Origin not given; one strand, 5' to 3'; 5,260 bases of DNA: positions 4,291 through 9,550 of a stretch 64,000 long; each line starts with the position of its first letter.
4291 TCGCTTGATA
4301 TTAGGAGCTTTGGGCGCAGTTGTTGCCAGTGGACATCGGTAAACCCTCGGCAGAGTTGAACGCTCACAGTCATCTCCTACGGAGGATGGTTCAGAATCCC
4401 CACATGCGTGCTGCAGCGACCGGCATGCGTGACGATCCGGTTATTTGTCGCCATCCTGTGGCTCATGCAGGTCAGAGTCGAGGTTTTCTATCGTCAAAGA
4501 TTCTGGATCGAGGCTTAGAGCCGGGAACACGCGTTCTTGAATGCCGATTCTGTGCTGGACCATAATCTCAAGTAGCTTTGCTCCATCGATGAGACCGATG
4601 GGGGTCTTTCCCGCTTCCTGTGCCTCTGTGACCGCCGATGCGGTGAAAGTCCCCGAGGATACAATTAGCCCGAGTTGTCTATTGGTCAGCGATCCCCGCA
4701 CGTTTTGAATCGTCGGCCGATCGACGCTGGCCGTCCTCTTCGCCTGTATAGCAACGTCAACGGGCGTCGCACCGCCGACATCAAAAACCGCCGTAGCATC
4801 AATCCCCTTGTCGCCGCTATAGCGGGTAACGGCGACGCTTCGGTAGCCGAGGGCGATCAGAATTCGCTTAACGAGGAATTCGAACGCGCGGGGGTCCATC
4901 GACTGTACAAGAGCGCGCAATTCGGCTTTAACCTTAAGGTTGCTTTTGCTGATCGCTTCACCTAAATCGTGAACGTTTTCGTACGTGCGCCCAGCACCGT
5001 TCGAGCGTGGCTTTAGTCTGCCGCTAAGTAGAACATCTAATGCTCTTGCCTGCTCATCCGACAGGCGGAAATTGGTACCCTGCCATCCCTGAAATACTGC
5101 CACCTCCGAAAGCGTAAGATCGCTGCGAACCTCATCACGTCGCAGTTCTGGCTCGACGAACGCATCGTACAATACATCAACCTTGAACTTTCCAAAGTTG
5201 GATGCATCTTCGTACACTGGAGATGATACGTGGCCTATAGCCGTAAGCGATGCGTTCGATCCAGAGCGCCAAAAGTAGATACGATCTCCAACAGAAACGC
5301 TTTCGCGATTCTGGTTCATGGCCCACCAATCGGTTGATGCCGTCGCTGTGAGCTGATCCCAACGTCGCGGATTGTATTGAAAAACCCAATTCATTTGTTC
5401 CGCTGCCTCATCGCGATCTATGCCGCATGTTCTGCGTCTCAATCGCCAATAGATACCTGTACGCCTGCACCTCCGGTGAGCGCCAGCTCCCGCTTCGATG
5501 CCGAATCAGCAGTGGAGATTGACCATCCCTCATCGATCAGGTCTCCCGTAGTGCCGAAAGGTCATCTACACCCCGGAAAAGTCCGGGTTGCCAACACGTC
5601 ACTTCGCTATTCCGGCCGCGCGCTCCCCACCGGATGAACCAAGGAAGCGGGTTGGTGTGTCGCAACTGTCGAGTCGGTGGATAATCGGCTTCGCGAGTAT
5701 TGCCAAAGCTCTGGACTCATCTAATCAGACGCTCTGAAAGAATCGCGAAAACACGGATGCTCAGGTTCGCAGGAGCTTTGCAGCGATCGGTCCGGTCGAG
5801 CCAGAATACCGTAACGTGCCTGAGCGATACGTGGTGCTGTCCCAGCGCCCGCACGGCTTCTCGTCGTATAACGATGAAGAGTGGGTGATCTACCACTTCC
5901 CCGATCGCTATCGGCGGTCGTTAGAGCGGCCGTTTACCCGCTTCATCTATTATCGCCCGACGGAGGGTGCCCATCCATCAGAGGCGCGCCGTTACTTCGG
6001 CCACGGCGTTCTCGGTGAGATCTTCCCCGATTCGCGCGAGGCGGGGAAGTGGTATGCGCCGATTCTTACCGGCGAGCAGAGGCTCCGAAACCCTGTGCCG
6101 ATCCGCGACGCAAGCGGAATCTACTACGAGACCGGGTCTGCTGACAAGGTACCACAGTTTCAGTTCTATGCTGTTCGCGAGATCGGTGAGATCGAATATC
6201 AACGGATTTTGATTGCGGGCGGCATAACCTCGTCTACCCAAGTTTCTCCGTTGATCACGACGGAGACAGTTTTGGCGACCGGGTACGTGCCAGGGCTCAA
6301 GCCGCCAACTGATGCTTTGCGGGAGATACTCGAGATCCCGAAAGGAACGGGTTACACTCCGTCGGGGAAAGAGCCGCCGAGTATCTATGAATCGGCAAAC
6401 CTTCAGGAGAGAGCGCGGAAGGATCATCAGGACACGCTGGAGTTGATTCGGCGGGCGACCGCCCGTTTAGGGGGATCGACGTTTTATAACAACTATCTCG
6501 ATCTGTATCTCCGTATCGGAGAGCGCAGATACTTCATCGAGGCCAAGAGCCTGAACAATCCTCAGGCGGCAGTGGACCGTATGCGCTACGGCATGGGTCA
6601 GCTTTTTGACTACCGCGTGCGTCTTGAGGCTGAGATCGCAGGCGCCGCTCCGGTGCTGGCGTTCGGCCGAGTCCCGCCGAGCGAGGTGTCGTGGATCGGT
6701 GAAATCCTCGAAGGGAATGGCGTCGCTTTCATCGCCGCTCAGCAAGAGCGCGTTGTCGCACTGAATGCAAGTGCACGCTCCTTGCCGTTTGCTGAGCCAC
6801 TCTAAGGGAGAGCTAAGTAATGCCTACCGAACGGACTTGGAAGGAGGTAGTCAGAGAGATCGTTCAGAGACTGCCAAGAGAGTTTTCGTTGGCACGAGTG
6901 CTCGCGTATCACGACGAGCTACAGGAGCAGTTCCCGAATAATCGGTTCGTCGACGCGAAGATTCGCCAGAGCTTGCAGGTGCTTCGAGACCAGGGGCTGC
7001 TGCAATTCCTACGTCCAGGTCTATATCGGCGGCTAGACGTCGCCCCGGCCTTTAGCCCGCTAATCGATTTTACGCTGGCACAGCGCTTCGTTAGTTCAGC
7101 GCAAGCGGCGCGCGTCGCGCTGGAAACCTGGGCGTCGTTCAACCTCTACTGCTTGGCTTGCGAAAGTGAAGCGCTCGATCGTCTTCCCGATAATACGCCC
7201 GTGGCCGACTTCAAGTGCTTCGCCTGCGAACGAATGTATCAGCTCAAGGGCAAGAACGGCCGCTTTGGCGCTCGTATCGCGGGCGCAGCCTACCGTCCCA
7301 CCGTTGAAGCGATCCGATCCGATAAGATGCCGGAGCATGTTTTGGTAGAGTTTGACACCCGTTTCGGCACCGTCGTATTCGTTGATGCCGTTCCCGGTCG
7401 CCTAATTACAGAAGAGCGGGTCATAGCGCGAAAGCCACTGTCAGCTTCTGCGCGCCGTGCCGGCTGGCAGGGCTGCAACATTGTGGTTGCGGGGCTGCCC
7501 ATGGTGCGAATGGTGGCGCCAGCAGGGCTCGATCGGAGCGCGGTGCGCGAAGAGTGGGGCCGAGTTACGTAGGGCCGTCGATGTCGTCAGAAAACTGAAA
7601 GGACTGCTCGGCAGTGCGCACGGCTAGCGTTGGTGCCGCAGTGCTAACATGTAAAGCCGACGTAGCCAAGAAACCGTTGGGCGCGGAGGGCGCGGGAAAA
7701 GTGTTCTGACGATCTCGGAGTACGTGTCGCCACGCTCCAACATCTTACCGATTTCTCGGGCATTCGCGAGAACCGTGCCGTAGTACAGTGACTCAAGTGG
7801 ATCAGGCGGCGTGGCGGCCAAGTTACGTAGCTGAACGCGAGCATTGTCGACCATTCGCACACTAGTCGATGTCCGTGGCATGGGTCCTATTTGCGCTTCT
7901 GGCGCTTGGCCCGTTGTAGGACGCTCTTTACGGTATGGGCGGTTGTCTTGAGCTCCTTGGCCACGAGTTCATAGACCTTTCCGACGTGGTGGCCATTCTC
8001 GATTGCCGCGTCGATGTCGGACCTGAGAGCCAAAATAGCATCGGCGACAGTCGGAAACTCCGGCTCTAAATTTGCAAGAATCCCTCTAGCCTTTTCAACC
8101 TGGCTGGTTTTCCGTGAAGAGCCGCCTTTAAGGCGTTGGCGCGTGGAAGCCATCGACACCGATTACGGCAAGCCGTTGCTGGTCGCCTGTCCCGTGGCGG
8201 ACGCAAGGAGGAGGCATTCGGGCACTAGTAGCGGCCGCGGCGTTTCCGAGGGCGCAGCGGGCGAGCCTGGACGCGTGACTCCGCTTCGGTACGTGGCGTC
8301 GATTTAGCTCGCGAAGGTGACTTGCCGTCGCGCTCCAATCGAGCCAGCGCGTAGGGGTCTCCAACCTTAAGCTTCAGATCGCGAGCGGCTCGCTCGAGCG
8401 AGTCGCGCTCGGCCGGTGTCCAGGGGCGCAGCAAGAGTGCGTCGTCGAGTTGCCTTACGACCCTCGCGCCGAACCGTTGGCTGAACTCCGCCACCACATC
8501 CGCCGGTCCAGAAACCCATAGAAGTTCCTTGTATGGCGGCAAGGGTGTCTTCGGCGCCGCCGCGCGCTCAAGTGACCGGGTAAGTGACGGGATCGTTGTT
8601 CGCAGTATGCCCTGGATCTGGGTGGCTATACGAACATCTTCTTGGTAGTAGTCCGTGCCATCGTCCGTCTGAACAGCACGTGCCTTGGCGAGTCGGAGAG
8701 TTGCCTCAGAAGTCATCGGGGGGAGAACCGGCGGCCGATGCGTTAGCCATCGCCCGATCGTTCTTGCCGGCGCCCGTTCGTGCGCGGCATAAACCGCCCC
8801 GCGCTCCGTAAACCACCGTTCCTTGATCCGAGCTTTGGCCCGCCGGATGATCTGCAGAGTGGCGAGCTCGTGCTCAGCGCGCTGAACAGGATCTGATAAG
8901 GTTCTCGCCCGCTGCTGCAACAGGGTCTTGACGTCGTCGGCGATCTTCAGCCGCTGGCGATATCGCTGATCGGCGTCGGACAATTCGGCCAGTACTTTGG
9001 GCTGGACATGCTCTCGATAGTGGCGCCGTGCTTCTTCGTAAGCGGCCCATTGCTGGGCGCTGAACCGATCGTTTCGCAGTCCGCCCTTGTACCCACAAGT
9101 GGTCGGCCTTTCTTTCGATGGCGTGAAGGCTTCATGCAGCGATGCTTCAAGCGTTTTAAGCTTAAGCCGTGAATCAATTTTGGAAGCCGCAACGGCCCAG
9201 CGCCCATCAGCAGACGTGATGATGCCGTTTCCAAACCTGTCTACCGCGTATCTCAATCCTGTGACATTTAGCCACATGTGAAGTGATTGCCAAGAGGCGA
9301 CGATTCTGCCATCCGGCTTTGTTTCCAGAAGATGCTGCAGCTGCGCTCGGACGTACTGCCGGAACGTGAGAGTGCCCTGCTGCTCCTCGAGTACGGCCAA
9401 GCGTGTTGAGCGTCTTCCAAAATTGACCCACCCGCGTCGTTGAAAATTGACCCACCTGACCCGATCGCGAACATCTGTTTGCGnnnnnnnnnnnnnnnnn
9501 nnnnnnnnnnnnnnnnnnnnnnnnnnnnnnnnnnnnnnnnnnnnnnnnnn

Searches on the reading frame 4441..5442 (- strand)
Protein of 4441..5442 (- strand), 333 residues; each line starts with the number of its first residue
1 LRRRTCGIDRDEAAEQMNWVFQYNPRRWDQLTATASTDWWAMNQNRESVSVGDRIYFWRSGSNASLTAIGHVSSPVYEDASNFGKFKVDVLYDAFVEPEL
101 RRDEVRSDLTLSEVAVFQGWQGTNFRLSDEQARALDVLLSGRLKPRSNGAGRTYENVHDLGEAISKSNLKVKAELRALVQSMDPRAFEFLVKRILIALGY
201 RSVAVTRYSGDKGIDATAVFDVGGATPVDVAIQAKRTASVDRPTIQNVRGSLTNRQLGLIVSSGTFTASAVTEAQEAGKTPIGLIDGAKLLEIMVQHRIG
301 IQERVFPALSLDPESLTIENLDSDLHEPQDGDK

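Call 100: search_protein_families(library=pfam, proteins=[window:4441-5442:-], max_evalue=0.001)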
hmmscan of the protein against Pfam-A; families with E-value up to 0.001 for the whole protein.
window:4441-5442:- (333 aa): 3 families
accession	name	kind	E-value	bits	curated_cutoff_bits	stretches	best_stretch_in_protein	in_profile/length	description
PF04471.18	Mrr_cat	-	1.6e-21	77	21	1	180-294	2-115/115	Restriction endonuclease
PF01878.24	EVE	-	3.8e-09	37.1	23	1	18-133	2-140/145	EVE domain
PF22722.2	NA-iREase1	-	5e-06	26.9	27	1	190-291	4-105/106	NACHT-associated inactive Restriction Endonuclease 1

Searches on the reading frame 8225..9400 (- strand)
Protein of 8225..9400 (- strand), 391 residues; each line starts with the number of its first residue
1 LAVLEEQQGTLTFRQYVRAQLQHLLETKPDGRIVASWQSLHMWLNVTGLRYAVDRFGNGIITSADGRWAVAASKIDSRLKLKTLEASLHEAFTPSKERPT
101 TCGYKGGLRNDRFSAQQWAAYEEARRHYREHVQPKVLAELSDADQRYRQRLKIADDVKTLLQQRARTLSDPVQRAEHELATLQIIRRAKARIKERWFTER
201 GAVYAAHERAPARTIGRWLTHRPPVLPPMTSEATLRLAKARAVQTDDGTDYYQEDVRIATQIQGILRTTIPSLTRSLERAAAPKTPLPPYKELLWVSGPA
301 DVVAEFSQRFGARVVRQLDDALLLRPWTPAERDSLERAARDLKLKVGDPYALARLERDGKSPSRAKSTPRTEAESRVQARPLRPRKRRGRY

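Call 100: search_protein_families(library=pfam, proteins=[window:8225-9400:-], max_evalue=0.001)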
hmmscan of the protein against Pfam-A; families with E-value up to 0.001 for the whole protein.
window:8225-9400:- (391 aa): 1 family
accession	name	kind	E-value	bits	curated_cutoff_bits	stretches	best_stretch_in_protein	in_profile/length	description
PF22863.1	TraI_middle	-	2.5e-06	28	27.6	1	4-89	7-84/89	TraI-like middle domain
